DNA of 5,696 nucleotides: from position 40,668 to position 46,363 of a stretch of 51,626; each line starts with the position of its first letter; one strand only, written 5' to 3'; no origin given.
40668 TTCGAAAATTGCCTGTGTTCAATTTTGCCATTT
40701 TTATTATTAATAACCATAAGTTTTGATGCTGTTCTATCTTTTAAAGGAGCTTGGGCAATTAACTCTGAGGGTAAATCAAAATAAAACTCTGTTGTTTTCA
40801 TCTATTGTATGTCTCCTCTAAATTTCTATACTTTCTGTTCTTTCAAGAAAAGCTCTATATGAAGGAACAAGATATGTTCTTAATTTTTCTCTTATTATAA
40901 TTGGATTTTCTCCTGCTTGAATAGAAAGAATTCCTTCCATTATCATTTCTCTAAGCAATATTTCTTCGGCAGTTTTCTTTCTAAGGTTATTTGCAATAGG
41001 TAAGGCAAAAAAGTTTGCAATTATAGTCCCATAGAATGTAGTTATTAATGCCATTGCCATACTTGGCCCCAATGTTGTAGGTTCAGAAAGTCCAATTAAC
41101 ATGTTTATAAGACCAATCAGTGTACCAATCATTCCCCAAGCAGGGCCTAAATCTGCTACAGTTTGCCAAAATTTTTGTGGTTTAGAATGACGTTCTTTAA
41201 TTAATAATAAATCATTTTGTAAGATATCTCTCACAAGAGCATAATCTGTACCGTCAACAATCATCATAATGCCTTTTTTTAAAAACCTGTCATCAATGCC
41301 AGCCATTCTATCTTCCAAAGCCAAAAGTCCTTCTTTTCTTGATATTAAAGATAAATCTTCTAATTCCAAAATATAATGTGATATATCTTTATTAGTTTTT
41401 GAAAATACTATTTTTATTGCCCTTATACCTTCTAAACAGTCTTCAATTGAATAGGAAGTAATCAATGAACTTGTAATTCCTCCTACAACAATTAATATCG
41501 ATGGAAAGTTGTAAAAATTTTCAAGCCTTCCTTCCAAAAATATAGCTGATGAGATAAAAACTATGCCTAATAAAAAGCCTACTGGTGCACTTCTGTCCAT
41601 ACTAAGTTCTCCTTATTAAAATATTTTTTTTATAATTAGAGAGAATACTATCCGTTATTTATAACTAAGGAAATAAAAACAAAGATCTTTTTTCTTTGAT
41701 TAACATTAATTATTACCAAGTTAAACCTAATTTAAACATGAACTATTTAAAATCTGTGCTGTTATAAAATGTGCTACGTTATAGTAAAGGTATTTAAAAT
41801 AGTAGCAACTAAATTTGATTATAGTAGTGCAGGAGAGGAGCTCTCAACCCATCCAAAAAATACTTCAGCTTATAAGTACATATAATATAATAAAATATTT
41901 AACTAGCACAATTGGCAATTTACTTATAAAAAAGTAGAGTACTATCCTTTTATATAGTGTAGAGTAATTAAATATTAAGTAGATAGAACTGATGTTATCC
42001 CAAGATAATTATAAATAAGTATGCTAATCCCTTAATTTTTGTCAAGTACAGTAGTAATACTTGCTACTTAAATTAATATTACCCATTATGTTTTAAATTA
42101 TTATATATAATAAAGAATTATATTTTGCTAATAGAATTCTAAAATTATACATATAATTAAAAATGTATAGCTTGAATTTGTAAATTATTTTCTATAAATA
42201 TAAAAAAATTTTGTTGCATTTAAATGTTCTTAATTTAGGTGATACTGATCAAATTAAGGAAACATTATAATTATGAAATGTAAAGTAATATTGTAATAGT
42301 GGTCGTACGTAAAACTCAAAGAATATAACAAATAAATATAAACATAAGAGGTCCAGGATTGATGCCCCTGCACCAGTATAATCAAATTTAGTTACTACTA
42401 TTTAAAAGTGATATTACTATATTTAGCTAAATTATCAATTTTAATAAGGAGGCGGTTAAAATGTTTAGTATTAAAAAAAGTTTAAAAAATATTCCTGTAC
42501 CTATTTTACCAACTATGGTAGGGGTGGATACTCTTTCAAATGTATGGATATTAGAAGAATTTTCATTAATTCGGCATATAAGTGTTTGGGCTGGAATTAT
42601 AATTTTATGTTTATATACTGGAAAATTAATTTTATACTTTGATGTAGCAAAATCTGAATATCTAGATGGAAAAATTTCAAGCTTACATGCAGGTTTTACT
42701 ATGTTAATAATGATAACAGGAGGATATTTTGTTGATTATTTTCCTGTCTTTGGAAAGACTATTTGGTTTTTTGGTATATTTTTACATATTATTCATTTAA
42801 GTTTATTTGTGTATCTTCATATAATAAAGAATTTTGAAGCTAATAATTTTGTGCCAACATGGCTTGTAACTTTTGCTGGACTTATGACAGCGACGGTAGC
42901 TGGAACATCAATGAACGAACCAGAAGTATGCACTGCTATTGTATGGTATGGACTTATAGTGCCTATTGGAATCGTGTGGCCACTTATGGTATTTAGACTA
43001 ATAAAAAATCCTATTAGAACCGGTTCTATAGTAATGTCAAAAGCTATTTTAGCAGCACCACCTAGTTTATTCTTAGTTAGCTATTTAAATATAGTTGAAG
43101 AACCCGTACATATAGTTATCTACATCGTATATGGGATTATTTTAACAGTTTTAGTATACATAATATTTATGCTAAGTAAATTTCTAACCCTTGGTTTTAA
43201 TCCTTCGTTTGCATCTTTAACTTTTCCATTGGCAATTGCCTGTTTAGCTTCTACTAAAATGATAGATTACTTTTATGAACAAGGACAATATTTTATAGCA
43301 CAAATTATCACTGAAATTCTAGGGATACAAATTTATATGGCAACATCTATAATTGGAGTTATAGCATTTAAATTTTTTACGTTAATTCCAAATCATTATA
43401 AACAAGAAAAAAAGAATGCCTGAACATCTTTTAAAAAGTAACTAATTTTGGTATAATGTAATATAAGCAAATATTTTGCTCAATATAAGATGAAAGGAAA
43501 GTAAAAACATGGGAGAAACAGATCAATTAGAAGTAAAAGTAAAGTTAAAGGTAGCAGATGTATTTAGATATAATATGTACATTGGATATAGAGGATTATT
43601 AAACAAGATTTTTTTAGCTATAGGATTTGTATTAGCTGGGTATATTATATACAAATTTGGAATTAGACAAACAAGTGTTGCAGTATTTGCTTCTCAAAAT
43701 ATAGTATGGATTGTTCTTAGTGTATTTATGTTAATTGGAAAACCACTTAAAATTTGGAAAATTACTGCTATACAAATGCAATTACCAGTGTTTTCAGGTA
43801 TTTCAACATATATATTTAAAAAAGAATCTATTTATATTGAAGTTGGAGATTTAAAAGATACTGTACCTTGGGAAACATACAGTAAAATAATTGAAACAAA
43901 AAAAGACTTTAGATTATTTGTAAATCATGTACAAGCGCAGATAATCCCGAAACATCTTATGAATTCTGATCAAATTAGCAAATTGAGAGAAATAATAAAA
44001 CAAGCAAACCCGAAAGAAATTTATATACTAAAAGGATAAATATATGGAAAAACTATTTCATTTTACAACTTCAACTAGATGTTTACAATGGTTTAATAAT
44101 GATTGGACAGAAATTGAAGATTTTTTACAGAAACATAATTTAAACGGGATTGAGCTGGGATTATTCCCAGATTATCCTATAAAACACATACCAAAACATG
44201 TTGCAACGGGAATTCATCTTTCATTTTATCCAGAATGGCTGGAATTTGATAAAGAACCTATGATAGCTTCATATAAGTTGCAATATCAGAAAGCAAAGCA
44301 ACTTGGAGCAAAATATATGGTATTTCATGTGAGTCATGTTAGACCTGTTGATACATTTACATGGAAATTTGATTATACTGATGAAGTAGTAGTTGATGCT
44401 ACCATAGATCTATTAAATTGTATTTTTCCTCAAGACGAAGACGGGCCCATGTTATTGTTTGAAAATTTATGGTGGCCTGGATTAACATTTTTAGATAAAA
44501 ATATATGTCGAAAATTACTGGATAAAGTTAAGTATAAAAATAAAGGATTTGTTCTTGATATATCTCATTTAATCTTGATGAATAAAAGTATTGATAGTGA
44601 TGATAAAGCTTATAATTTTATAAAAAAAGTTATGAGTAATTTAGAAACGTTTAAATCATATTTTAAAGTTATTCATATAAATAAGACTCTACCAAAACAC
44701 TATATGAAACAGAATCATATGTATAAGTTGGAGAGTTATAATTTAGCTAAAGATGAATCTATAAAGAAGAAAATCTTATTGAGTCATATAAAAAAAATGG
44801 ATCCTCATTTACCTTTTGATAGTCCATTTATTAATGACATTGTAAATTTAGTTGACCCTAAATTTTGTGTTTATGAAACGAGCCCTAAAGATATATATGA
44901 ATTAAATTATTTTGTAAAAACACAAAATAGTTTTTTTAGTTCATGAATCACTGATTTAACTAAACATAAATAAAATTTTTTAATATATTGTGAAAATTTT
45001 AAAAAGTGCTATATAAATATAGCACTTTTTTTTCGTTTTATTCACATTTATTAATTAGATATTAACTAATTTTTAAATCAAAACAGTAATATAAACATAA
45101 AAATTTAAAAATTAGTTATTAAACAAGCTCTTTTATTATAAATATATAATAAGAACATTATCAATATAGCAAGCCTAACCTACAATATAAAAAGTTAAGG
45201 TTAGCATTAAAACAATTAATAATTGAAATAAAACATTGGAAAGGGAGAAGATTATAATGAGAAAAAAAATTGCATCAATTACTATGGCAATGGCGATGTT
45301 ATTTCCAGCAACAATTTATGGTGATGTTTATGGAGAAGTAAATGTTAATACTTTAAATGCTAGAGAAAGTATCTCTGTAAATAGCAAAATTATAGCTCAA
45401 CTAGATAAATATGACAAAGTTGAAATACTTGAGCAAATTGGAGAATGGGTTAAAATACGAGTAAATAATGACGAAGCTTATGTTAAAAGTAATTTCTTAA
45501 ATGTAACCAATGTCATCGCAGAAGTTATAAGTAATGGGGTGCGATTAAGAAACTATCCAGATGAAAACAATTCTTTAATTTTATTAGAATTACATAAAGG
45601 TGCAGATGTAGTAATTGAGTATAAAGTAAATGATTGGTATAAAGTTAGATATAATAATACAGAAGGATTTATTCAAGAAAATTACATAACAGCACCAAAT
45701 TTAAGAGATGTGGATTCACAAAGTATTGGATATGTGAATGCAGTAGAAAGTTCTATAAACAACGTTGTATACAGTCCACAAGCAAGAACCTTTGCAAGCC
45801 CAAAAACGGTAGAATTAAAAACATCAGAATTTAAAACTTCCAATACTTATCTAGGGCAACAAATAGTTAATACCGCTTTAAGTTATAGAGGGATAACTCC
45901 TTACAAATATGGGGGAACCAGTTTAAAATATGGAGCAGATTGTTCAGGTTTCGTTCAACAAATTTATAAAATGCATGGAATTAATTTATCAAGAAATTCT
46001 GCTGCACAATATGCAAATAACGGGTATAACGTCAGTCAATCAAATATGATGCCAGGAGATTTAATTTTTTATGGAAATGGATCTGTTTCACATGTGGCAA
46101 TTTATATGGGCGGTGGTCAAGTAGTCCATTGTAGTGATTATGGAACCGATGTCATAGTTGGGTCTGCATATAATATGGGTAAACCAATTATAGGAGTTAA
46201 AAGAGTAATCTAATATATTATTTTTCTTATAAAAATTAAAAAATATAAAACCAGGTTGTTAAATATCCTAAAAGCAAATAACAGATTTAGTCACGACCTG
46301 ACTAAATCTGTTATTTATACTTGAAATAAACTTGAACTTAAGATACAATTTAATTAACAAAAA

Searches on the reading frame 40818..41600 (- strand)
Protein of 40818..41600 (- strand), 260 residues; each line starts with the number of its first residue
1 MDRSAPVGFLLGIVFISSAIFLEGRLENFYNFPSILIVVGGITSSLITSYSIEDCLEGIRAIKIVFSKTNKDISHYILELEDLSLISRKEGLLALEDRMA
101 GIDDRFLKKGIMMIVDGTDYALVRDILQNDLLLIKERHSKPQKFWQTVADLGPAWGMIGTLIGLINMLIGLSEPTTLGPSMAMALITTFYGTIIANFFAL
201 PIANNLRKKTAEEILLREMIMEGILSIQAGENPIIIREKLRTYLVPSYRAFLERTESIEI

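Call 75: search_protein_families(library=pfam, proteins=[window:40818-41600:-], max_evalue=0.0001)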
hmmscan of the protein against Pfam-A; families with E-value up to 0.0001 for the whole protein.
window:40818-41600:- (260 aa): 1 family
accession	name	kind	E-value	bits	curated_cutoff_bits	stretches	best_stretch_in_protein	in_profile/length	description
PF01618.21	MotA_ExbB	-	3.3e-29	101.6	22.9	1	101-218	4-126/127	MotA/TolQ/ExbB proton channel family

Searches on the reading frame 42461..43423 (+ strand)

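Call 75: search_protein_families(library=pfam, proteins=[window:42461-43423:+], max_evalue=0.0001)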
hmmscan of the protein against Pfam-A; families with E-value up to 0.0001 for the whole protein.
window:42461-43423:+ (320 aa): 1 family
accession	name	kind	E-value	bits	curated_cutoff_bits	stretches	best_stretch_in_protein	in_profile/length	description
PF03595.22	SLAC1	-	2.4e-10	40.5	27.9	1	40-288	39-312/331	Voltage-dependent anion channel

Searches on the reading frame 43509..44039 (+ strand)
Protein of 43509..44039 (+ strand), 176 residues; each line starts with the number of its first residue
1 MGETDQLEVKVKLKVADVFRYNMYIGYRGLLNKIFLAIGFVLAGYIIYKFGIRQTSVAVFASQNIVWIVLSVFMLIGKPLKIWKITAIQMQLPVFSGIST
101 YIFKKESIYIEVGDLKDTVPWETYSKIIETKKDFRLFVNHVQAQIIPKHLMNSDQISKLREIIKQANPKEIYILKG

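Call 75: search_protein_families(library=pfam, proteins=[window:43509-44039:+], max_evalue=0.0001)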
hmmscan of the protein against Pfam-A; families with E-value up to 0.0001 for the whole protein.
window:43509-44039:+ (176 aa): 1 family
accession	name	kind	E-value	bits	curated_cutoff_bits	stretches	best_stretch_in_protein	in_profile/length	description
PF14317.12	YcxB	-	1.1e-09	38.3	23.3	1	104-163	2-61/61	YcxB-like protein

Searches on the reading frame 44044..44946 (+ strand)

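Call 75: search_protein_families(library=pfam, proteins=[window:44044-44946:+], max_evalue=0.0001)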
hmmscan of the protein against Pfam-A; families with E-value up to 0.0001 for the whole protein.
window:44044-44946:+ (300 aa): 1 family
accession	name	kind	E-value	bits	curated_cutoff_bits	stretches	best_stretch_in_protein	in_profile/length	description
PF01261.30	AP_endonuc_2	-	2.1e-07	31.4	31.1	1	73-218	66-191/249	Xylose isomerase-like TIM barrel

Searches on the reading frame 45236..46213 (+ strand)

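Call 75: search_protein_families(library=pfam, proteins=[window:45236-46213:+], max_evalue=0.0001)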
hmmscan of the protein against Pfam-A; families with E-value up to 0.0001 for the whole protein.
window:45236-46213:+ (325 aa): 4 families
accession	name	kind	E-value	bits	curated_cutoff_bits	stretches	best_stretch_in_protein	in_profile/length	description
PF00877.26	NLPC_P60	-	5.6e-23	81.4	23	1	221-311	2-91/105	NlpC/P60 family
PF08239.17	SH3_3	-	9.9e-17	61.3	27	2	39-88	2-53/54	Bacterial SH3 domain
PF06347.19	SH3_4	-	6.9e-08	32.6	24.1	0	100-149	3-52/56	Bacterial SH3 domain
PF05257.22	CHAP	-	2e-05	25.4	26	1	228-289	4-65/81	CHAP domain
